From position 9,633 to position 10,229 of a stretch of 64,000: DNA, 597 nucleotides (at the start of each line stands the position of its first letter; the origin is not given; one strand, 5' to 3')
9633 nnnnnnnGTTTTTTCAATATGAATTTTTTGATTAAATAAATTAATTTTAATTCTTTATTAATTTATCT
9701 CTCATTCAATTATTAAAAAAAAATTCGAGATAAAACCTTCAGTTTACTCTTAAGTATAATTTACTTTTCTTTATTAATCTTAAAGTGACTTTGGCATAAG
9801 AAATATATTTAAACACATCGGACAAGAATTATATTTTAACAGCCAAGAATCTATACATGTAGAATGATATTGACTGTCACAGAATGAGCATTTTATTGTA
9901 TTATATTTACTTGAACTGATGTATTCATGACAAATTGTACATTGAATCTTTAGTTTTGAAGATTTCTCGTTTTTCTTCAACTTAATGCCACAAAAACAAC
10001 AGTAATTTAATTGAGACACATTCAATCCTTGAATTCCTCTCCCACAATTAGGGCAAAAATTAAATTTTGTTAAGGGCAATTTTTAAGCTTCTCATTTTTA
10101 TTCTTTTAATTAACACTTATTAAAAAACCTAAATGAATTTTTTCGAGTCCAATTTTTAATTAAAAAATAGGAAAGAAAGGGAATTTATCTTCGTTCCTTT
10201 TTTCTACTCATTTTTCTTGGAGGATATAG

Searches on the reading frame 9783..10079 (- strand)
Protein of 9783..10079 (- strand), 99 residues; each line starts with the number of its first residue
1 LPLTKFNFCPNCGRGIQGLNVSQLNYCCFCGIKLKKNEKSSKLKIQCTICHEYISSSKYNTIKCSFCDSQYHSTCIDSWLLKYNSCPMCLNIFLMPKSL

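Call 6: search_protein_families(library=pfam, proteins=[window:9783-10079:-], max_evalue=1)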
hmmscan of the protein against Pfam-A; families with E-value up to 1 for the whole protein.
window:9783-10079:- (99 aa): 15 families
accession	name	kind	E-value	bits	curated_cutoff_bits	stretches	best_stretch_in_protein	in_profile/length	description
PF13639.12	zf-RING_2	-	8.1e-07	29.7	27.3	1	46-89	2-43/44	Ring finger domain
PF12678.13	zf-rbx1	-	0.00028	21.5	31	1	44-89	11-54/55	RING-H2 zinc finger domain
PF13923.12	zf-C3HC4_2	-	0.0027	17.9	27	1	46-89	1-40/40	Zinc finger, C3HC4 type (RING finger)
PF00130.28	C1_1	-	0.0034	17.6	26.5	1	45-77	12-44/53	Phorbol esters/diacylglycerol binding domain (C1 domain)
PF23555.2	zf-RING_Vps41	-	0.0044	17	30.3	1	47-82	3-41/52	Vps41 C-terminal RING finger domain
PF00628.35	PHD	-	0.0098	16.3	24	1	47-81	1-33/47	PHD-finger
PF23145.1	Zf_2nd_IFT121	-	0.016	15.3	25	1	58-89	13-40/45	IFT121, second zinc finger domain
PF22908.2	PHD_NSD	-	0.037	14.7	23.9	1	45-82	3-43/57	Histone-lysine N-methyltransferase NSD-like, PHD zinc finger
PF13240.11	Zn_Ribbon_1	-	0.12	12.7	25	1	7-14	14-21/23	zinc-ribbon domain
PF21936.2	Pcf11_C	-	0.22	11.9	26.7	1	38-59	7-27/54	Pcf11, C-terminal domain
PF08209.17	Sgf11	-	0.41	10.7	26.4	1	9-18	7-16/33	Sgf11 (transcriptional regulation protein)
PF18445.7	Zn_ribbon_PRDM4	-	0.43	10.9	25.8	1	61-77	10-26/38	PR zinc knuckle motif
PF04502.18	Saf4_Yju2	-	0.44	10.6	27.8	1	44-86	32-75/332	Saf4/Yju2 protein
PF23413.1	zf_RING_Vps8_fungal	-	0.59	11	27.4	0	9-77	2-55/58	Vps8 RING zinc finger, fungal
PF07191.17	Zn_ribbon_6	-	0.67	10.4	25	1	8-58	18-63/67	Double zinc ribbon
